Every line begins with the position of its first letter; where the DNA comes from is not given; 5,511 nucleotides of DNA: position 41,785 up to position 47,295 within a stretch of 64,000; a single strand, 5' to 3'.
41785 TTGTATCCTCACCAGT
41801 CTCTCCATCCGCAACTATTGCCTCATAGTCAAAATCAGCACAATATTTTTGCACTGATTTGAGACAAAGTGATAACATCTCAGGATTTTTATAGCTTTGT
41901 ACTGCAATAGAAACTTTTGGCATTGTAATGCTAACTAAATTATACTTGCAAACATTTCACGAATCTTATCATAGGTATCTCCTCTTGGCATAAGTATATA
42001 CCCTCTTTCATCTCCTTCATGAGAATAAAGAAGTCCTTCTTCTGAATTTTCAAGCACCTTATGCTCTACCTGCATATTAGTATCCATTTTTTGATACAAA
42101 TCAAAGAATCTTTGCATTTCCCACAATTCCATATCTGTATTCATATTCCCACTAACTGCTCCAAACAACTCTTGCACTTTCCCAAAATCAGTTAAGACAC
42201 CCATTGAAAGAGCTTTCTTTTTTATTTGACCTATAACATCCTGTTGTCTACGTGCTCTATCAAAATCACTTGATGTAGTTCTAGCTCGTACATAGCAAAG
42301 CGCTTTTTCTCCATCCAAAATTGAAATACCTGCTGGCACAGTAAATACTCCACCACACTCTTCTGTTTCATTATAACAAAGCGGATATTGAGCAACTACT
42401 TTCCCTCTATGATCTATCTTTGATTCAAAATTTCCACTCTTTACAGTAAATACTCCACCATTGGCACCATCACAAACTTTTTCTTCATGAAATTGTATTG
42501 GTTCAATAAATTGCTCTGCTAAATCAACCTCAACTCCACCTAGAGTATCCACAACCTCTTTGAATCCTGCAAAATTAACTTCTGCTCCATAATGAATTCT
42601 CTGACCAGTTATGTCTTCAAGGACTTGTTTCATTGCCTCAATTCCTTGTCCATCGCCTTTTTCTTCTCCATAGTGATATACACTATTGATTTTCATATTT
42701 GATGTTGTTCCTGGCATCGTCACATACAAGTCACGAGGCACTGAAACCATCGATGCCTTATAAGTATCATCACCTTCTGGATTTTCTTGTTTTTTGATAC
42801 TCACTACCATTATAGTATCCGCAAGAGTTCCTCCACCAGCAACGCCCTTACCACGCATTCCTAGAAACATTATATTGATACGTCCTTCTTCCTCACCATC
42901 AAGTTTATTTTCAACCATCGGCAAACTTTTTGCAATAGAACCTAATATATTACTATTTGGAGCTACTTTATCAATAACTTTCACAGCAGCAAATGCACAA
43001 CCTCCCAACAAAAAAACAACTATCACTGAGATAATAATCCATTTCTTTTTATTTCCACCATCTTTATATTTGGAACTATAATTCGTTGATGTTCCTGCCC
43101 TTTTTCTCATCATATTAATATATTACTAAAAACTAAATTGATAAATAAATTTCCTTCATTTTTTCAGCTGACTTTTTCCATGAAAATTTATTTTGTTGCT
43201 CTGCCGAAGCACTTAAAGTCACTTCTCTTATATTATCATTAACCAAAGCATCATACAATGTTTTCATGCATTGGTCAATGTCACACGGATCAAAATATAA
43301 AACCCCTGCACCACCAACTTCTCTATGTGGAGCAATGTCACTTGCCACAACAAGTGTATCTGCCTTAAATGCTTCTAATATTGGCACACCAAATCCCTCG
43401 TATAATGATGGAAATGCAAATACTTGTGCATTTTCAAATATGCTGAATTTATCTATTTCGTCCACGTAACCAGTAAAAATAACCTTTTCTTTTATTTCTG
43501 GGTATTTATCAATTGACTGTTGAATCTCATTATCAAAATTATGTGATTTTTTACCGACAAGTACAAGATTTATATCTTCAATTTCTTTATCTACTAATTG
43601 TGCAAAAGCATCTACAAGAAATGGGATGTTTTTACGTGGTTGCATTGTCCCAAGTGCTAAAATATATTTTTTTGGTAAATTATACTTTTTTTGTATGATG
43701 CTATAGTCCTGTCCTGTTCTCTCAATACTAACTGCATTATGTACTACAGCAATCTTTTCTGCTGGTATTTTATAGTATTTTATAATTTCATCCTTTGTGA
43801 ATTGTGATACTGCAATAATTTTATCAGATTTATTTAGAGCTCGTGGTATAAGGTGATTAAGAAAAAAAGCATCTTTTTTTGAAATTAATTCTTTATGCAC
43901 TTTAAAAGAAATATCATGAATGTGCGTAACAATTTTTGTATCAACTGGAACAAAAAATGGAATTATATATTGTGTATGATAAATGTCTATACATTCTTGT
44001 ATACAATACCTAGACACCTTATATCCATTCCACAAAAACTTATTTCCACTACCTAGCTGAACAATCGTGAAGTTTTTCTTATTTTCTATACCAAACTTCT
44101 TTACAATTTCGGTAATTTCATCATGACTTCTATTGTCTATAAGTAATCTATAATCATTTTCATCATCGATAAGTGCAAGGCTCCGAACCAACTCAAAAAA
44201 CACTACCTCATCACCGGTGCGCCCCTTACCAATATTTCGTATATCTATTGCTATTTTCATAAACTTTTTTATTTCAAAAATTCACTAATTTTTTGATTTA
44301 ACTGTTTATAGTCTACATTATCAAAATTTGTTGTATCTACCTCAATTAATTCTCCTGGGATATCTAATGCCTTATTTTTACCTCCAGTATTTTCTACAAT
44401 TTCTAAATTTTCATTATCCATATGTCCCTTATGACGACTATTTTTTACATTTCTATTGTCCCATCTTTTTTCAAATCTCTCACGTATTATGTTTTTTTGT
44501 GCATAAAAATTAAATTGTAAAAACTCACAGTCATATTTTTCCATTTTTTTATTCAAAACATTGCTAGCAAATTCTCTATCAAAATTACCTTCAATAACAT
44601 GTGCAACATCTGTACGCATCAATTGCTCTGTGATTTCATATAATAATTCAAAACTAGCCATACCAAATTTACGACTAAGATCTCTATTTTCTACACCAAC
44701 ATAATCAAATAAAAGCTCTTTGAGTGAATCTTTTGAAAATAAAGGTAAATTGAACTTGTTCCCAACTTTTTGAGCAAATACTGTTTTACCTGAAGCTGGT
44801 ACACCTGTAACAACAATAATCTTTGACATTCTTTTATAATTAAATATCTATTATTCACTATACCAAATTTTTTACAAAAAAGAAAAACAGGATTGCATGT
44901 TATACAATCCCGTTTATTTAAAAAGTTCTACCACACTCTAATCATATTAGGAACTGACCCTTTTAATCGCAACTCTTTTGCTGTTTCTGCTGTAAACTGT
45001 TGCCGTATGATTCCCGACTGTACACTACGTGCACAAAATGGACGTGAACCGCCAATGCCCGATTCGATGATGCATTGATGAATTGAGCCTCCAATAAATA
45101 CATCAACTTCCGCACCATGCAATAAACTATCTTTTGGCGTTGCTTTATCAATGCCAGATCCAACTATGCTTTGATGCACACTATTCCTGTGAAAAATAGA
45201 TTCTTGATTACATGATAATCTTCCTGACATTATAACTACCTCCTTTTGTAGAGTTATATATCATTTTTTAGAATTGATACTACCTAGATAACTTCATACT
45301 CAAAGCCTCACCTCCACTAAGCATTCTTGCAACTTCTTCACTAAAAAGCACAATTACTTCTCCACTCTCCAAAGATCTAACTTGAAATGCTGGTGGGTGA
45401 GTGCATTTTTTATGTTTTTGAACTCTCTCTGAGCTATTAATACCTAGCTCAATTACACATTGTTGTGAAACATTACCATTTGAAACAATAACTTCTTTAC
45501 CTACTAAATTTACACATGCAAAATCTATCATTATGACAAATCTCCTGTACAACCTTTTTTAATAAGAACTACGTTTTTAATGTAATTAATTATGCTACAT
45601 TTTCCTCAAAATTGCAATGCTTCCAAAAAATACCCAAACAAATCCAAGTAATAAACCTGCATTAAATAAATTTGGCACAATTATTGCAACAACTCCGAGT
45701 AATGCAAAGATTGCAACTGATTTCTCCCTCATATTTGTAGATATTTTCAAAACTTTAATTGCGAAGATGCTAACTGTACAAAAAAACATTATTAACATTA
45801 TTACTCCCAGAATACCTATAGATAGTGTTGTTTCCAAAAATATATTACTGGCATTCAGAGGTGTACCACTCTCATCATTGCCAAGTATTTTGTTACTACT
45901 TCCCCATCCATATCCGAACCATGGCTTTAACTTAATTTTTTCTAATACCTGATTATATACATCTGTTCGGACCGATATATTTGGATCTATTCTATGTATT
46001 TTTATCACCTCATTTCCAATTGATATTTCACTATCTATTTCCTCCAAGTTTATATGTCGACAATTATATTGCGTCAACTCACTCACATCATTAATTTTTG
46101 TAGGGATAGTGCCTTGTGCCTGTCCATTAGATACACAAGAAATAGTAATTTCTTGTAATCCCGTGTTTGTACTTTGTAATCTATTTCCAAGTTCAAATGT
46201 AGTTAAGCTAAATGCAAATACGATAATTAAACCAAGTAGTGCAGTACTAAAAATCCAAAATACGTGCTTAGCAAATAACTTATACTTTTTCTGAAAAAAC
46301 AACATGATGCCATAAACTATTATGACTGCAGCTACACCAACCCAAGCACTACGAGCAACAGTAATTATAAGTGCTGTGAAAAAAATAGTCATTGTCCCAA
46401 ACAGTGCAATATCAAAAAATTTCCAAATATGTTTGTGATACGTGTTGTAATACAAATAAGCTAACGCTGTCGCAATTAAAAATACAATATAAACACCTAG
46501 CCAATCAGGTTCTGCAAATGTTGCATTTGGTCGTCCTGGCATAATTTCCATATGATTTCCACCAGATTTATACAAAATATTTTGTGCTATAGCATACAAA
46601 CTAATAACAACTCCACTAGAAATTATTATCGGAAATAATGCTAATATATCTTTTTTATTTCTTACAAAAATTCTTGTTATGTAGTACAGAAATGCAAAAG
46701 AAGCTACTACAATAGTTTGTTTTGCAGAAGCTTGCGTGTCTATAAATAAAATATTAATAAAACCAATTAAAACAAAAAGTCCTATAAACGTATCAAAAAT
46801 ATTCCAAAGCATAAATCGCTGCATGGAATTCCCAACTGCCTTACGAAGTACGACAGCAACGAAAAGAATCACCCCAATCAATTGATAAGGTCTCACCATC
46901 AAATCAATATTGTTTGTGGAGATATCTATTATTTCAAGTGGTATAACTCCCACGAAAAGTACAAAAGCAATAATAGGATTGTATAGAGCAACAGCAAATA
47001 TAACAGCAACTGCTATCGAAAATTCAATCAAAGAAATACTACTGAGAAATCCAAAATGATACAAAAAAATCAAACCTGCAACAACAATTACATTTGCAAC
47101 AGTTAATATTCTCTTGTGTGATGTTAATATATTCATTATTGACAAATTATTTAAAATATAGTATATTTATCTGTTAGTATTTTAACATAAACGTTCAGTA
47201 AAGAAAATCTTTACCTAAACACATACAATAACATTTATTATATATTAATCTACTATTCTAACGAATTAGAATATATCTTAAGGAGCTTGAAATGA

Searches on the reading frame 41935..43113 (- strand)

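Call 87: search_protein_families(library=pfam, proteins=[window:41935-43113:-], max_evalue=0.001)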
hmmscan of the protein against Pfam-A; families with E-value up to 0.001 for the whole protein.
window:41935-43113:- (392 aa): 1 family
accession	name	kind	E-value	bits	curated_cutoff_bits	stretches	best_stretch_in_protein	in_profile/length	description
PF03816.19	LytR_cpsA_psr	-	2.4e-30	106.1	24.6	1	98-301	2-148/150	LytR_cpsA_psr family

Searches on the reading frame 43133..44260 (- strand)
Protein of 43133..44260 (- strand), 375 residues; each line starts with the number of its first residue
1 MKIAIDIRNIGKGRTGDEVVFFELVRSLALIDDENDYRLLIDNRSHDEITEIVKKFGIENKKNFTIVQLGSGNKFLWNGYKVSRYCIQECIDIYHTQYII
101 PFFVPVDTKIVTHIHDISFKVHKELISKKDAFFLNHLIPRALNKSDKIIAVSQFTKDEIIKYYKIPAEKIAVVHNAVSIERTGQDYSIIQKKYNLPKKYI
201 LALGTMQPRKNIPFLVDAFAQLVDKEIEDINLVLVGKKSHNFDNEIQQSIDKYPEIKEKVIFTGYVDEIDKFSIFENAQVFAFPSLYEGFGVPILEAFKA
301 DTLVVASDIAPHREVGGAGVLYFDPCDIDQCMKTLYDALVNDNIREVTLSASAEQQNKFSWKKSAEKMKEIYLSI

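Call 87: search_protein_families(library=pfam, proteins=[window:43133-44260:-], max_evalue=0.001)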
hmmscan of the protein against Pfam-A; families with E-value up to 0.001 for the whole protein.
window:43133-44260:- (375 aa): 5 families
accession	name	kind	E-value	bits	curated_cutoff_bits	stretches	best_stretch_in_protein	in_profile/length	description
PF00534.26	Glycos_transf_1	-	2e-27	96.2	26.4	1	192-346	8-163/172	Glycosyl transferases group 1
PF13692.12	Glyco_trans_1_4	-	9.2e-25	88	27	1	198-335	2-136/142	Glycosyl transferases group 1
PF13439.12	Glyco_transf_4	-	1.9e-17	64.3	28.5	1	38-181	23-170/170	Glycosyltransferase Family 4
PF20706.3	GT4-conflict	-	5.3e-06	26.1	26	1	196-307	196-311/385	Family 4 Glycosyltransferase in conflict systems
PF13579.12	Glyco_trans_4_4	-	0.00013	22.8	29.7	1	87-175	68-157/158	Glycosyl transferase 4-like domain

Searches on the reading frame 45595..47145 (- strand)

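Call 87: search_protein_families(library=pfam, proteins=[window:45595-47145:-], max_evalue=0.001)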
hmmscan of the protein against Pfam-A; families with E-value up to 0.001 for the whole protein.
window:45595-47145:- (516 aa): 1 family
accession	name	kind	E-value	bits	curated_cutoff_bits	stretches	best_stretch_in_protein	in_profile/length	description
PF04932.20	Wzy_C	-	3.3e-16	59.9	31.7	1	252-452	3-149/149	O-Antigen ligase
